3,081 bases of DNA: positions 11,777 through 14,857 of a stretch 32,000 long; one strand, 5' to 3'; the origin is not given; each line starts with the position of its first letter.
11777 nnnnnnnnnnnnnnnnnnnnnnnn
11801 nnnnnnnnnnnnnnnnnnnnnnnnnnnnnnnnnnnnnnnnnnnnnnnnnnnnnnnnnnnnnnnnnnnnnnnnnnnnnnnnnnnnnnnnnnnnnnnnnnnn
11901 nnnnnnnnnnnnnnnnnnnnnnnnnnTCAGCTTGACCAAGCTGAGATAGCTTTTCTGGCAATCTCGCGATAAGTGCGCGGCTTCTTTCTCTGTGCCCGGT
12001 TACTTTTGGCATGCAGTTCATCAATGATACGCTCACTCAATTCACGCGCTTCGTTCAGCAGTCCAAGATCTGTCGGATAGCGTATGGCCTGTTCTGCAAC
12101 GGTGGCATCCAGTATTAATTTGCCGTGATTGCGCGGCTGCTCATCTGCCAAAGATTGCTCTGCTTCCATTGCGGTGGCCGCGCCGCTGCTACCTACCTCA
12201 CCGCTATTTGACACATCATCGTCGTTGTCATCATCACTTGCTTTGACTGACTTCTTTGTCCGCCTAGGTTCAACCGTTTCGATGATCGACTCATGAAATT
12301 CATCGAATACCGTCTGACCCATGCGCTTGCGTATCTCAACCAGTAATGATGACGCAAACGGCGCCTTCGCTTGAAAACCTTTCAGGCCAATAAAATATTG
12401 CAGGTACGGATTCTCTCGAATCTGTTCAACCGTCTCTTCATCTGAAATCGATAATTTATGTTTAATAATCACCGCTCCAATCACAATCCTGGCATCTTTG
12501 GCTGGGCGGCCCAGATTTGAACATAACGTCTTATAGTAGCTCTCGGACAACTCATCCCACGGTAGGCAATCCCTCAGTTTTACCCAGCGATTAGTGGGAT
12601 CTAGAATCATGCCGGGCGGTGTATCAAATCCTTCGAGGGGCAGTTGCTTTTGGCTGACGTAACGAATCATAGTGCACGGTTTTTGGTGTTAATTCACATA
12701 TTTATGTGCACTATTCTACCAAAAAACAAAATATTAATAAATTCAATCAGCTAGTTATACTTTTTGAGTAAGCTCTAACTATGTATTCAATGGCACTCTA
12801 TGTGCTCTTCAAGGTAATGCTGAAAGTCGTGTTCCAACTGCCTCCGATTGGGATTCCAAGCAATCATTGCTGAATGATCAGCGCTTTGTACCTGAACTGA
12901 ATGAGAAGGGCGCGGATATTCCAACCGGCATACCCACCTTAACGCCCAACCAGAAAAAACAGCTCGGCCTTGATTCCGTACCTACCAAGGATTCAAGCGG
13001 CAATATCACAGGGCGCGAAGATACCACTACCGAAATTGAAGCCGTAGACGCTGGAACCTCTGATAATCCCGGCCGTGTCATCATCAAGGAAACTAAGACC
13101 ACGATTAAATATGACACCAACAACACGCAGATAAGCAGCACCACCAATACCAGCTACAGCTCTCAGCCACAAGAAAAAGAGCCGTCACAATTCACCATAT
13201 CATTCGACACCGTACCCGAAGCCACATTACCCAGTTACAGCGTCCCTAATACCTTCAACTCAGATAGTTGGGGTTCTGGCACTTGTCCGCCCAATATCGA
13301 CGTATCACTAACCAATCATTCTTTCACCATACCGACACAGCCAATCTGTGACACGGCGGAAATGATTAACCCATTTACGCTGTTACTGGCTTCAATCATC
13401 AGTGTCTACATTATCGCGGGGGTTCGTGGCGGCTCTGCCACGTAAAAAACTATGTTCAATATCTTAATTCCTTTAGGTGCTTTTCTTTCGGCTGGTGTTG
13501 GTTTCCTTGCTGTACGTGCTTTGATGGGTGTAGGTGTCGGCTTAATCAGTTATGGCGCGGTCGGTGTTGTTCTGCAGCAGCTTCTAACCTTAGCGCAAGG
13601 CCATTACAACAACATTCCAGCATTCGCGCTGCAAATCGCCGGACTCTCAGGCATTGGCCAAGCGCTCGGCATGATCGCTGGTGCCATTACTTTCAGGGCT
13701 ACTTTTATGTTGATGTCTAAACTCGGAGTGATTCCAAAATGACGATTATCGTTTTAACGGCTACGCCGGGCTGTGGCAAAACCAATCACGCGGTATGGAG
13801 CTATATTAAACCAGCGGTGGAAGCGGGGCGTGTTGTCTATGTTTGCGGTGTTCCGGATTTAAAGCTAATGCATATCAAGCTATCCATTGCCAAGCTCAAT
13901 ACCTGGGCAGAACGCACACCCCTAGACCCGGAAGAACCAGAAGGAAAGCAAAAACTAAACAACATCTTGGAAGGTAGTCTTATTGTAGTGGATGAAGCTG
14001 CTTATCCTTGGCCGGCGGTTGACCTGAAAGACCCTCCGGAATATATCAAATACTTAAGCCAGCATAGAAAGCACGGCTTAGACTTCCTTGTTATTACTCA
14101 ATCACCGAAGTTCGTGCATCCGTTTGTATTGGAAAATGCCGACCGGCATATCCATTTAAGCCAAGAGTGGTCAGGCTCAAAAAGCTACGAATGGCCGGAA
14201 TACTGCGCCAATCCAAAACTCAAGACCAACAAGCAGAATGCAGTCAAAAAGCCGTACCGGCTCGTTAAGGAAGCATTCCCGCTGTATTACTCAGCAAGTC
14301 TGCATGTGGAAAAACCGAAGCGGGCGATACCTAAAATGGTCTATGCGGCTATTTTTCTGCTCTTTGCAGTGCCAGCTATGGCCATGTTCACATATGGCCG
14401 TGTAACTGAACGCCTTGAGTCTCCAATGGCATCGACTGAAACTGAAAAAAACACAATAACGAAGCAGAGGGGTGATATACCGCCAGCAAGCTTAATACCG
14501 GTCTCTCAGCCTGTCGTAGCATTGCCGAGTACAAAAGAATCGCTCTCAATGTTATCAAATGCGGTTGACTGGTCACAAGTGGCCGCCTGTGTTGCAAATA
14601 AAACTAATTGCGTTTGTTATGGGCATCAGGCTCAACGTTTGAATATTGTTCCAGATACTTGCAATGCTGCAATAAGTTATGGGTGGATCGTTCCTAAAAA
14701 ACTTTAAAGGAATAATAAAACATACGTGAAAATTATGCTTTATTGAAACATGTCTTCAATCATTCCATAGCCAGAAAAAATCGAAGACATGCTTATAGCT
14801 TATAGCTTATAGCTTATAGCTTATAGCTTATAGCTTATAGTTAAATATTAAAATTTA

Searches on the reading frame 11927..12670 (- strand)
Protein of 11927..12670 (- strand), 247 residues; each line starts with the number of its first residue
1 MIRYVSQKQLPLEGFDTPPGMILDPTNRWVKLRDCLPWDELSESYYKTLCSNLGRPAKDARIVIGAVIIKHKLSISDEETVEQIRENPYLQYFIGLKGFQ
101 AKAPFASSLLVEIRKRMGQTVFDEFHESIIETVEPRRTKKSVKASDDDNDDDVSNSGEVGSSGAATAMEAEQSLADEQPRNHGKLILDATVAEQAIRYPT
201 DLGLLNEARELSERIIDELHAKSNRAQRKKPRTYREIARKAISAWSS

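Call 36: search_protein_families(library=padloc, proteins=[window:11927-12670:-], max_evalue=0.001)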
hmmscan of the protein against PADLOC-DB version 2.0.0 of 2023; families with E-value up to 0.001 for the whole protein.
window:11927-12670:- (247 aa): 0 families

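Call 56: search_protein_families(library=pfam, proteins=[window:11927-12670:-], max_evalue=0.01)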
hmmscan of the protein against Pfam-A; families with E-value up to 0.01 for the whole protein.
window:11927-12670:- (247 aa): 1 family
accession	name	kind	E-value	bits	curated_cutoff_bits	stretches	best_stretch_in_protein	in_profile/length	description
PF05598.16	DUF772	-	4.8e-15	55.8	23.1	1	54-125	1-70/74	Transposase domain (DUF772)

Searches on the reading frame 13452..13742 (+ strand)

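Call 56: search_protein_families(library=pfam, proteins=[window:13452-13742:+], max_evalue=0.01)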
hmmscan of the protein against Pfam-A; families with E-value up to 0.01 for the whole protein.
window:13452-13742:+ (96 aa): 1 family
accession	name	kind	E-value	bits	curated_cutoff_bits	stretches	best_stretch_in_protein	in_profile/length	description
PF10734.14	DUF2523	-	1.2e-15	58.2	22.1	1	8-86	1-79/80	Protein of unknown function (DUF2523)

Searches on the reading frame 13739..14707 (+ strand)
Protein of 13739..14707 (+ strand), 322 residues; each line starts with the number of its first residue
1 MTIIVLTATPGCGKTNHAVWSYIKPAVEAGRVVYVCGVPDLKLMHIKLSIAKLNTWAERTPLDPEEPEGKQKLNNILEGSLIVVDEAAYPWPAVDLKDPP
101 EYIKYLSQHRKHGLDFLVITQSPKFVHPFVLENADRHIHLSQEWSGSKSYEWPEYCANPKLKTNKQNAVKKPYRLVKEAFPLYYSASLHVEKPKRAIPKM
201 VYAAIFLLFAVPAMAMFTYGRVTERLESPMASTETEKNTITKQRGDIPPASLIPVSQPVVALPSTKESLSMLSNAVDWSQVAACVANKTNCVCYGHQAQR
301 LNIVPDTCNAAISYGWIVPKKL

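Call 35: search_protein_families(library=pfam, proteins=[window:13739-14707:+], max_evalue=0.01)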
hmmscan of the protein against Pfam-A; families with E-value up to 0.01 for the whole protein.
window:13739-14707:+ (322 aa): 1 family
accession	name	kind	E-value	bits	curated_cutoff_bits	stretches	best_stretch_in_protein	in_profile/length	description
PF05707.18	Zot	-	1.9e-17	63.8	20.3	1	4-188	3-195/197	Zonular occludens toxin (Zot)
